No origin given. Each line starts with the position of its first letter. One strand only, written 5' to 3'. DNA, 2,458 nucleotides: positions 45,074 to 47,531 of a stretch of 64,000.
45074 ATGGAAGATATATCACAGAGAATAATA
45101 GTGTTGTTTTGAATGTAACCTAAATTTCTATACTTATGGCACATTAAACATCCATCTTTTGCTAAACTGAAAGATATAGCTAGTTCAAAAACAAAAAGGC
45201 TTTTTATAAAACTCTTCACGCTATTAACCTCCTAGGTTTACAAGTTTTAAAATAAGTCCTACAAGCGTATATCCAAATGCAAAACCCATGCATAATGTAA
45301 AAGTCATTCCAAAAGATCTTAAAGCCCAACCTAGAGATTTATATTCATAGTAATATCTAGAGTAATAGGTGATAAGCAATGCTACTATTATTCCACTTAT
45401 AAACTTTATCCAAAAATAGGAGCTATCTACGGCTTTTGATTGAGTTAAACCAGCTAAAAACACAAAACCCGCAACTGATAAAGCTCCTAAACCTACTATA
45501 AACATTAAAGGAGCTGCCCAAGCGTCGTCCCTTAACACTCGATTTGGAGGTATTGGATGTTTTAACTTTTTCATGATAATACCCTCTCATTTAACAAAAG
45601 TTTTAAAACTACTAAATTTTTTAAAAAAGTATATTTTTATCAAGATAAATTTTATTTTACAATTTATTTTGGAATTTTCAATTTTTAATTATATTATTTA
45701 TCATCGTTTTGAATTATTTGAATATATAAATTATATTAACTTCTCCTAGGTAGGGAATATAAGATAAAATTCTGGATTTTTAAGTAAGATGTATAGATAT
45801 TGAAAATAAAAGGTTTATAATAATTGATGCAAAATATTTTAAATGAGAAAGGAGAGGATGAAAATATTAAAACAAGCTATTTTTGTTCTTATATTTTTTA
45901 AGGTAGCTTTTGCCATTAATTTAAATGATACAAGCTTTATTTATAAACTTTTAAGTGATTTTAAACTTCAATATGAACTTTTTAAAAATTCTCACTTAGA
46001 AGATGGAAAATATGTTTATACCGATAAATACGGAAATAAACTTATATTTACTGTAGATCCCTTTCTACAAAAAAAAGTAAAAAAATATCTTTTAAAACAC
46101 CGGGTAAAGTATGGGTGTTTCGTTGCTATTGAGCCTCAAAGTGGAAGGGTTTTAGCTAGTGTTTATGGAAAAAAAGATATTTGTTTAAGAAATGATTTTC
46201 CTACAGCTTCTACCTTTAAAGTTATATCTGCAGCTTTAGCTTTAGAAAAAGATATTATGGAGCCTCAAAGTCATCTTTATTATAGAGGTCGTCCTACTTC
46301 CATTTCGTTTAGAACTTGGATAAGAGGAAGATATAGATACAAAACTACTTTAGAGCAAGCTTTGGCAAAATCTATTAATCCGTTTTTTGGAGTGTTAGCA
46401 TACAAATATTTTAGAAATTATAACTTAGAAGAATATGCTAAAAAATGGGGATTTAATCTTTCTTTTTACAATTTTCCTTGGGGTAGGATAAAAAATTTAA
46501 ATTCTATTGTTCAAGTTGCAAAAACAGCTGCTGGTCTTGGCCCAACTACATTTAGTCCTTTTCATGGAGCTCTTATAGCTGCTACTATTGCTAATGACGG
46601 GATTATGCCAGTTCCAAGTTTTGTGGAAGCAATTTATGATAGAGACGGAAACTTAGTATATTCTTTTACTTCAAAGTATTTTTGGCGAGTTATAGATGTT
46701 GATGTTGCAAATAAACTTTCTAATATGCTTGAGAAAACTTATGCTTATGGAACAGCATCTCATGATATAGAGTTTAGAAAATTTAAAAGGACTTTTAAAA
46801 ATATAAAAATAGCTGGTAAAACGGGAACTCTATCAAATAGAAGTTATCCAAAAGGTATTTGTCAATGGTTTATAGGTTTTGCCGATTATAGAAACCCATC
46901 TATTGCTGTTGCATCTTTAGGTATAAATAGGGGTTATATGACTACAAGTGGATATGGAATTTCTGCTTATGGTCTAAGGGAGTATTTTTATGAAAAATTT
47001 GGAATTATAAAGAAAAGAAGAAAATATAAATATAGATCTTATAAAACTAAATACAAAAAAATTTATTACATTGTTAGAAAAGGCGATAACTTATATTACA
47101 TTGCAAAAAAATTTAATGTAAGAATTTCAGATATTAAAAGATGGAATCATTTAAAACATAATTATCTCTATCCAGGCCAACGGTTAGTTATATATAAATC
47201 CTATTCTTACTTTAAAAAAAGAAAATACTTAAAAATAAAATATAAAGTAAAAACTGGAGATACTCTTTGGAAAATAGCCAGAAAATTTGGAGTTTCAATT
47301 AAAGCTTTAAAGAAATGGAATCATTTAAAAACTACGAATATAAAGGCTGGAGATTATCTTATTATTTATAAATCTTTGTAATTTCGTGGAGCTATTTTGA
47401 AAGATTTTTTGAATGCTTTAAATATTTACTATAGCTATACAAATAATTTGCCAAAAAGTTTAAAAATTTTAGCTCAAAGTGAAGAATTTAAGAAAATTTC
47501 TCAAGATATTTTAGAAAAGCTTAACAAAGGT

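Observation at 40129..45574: Eight-gene multiheme cytochrome / cytochrome b / NHL-propeller operon that matches no named respiratory module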

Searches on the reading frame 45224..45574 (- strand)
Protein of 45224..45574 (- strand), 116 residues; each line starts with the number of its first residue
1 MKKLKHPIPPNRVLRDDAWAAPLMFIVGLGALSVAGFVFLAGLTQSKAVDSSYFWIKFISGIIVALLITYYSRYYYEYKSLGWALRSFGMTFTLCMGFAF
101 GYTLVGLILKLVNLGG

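Call 3: search_protein_families(library=pfam, proteins=[window:45224-45574:-], max_evalue=0.1)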
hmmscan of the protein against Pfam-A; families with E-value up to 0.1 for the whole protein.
window:45224-45574:- (116 aa): 1 family
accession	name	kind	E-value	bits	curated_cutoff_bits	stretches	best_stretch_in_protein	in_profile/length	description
PF02674.22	Colicin_V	-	0.012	16.1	29.3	1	45-114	55-123/144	Colicin V production protein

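Call 4: search_protein_families(library=ncbifam, proteins=[window:45224-45574:-], max_evalue=0.1)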
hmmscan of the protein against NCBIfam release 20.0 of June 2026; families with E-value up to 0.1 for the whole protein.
window:45224-45574:- (116 aa): 0 families

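Call 25: list_cluster_members(proteins=[window:45224-45574:-, window:44110-45219:-, window:43132-44097:-, window:42401-43144:-, window:41626-42390:-, window:40532-41626:-, window:40336-40509:-, window:40129-40311:-, window:37960-39966:-, window:49351-51660:-])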
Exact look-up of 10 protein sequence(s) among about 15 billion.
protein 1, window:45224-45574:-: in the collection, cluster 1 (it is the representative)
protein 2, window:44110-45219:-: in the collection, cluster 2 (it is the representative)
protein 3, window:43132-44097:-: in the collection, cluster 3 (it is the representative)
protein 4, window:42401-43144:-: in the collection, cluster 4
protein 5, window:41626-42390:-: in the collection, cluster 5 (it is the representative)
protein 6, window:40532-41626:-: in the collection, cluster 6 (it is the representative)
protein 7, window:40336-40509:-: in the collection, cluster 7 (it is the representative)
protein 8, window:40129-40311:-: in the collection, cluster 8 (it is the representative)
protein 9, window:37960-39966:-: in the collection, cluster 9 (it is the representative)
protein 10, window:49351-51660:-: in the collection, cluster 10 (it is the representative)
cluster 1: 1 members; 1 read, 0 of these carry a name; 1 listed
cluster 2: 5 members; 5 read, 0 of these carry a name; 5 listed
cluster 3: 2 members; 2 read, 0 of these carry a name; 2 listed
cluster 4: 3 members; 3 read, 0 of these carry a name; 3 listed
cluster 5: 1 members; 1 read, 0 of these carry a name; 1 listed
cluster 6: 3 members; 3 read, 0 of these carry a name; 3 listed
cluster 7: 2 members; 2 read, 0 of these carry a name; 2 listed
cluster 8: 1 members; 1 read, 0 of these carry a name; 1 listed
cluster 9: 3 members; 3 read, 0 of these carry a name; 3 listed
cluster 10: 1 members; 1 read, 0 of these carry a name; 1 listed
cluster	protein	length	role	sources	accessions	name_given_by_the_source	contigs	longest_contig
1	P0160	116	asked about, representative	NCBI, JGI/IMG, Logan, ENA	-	-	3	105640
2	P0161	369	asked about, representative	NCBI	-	-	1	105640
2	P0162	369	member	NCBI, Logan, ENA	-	-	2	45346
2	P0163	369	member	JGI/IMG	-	-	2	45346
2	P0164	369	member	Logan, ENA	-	-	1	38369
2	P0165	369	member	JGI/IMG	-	-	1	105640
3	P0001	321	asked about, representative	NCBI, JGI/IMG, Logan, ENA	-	-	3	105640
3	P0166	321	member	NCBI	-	-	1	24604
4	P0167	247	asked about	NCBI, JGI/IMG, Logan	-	-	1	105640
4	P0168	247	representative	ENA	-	-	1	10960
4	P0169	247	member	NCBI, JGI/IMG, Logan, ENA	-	-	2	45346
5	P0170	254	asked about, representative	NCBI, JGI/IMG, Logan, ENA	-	-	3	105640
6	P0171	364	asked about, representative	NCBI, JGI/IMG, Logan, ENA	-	-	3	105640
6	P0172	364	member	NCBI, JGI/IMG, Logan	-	-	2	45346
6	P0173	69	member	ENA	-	-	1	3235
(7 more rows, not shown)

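Call 65: predict_structure(alignment_id=A2)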
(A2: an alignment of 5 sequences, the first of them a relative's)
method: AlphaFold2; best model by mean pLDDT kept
length: 254 residues; sequences in the alignment: 5
mean_pLDDT: 88.7   pTM: 0.87
mean pLDDT of the five models: 88.7, 88.3, 88.1, 87.8, 87.4
residues with pLDDT >= 90: 177; 70-90: 54; 50-70: 7; < 50: 16
segments of 3 or more residues with pLDDT < 50: 1-10, 176-181
pLDDT, mean of each block of 10 residues (from residue 1): 40 83 95 96 96 96 97 98 98 98 96 97 97 94 95 87 90 52 79 91 87 86 90 90 90 81
secondary structure, 60 per line:
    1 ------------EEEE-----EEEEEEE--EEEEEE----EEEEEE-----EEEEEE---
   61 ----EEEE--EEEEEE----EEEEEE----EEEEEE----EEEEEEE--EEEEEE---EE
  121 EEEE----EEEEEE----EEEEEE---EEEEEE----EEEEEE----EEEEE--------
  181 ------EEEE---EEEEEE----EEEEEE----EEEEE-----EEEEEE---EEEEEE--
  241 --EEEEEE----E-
elements in order: E13-16 E22-28 E31-36 E41-46 E52-57 E65-68 E71-76 E81-86 E91-96 E101-107 E110-115 E119-124 E129-134 E139-144 E148-153 E158-163 E168-172 E187-190 E194-199 E204-209 E214-218 E224-229 E233-238 E243-248

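Call 67: fold_search(model_id=the predicted structure, library=pdb)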
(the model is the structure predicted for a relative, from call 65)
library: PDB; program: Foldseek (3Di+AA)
matches with E <= 10: 1952; with E <= 0.001: 1567
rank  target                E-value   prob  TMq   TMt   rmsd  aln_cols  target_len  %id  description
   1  6xg7                  5.9e-14  1.00  0.81  0.72   2.9       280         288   18  1.3 A Resolution Structure of the of the NHL Repeat Region of D. melanogaster Thin (released 2020-12-16)
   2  6d69                  2.1e-13  1.00  0.83  0.73   2.8       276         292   18  Crystal Structure of the NHL Repeat Region of D. melanogaster Thin (released 2019-04-24)
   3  7qrv_B                9.9e-13  1.00  0.85  0.78   2.6       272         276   20  Crystal structure of NHL domain of TRIM2 (full C-terminal) (released 2022-05-04)
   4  6g6n_B                9.9e-13  1.00  0.60  0.50   5.6       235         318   13  Crystal structure of the computationally designed Tako8 protein in C2 (released 2018-11-28)
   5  7qrw                  1.1e-12  1.00  0.83  0.76   2.6       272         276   21  Crystal structure of NHL domain of TRIM3 (released 2022-05-04)
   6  6y7o_A                1.4e-12  1.00  0.60  0.50   5.6       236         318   12  The complex between the eight-bladed symmetrical designer protein Tako8 and the silicotungstic acid Keggin (STA) (released 2020-12-16)
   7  7qrx_A                2.2e-12  1.00  0.83  0.76   2.8       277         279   19  Crystal structure of NHL domain of TRIM71 (released 2022-05-04)
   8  7qrv_A                2.3e-12  1.00  0.84  0.77   2.6       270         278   20  Crystal structure of NHL domain of TRIM2 (full C-terminal) (released 2022-05-04)
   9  8j72_A                2.4e-12  1.00  0.82  0.76   2.7       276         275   20  Crystal structure of mammalian Trim71 in complex with lncRNA Trincr1 (released 2024-03-06)
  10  2ovr_B                2.4e-12  1.00  0.60  0.37   5.6       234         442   10  Structure of the Skp1-Fbw7-CyclinEdegN complex (released 2007-04-24)
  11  9jur                  3.5e-12  1.00  0.82  0.76   2.8       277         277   19  Crystal Structure of NHL domain of human E3 ubiquitin-protein ligase TRIM71 (released 2025-04-30)
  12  7b2r_B                5.2e-12  1.00  0.83  0.77   2.6       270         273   20  Crystal structure of NHL domain of TRIM2 (released 2021-01-13)
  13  8j72_B                6.3e-12  1.00  0.84  0.77   2.7       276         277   21  Crystal structure of mammalian Trim71 in complex with lncRNA Trincr1 (released 2024-03-06)
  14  7qrv_D                6.6e-12  1.00  0.85  0.77   2.5       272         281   20  Crystal structure of NHL domain of TRIM2 (full C-terminal) (released 2022-05-04)
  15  3bws_A                7.6e-12  1.00  0.71  0.46   3.9       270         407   18  Crystal structure of the leptospiral antigen Lp49 (released 2008-10-07)
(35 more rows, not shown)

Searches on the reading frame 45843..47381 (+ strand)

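Call 77: search_protein_families(library=pfam, proteins=[window:45843-47381:+], max_evalue=0.00001)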
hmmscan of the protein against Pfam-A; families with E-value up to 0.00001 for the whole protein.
window:45843-47381:+ (512 aa): 3 families
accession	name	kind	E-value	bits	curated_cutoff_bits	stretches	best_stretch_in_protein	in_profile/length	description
PF01476.26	LysM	-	3.3e-33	113.8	20.9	2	467-508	1-42/43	LysM domain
PF00905.27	Transpeptidase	-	4.3e-30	105.4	22.1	1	91-359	1-277/299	Penicillin binding protein transpeptidase domain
PF23473.1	LysM3_LYK4_5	-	8.5e-10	39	29.3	0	409-444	5-40/48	LYK4/5 LysM3 domain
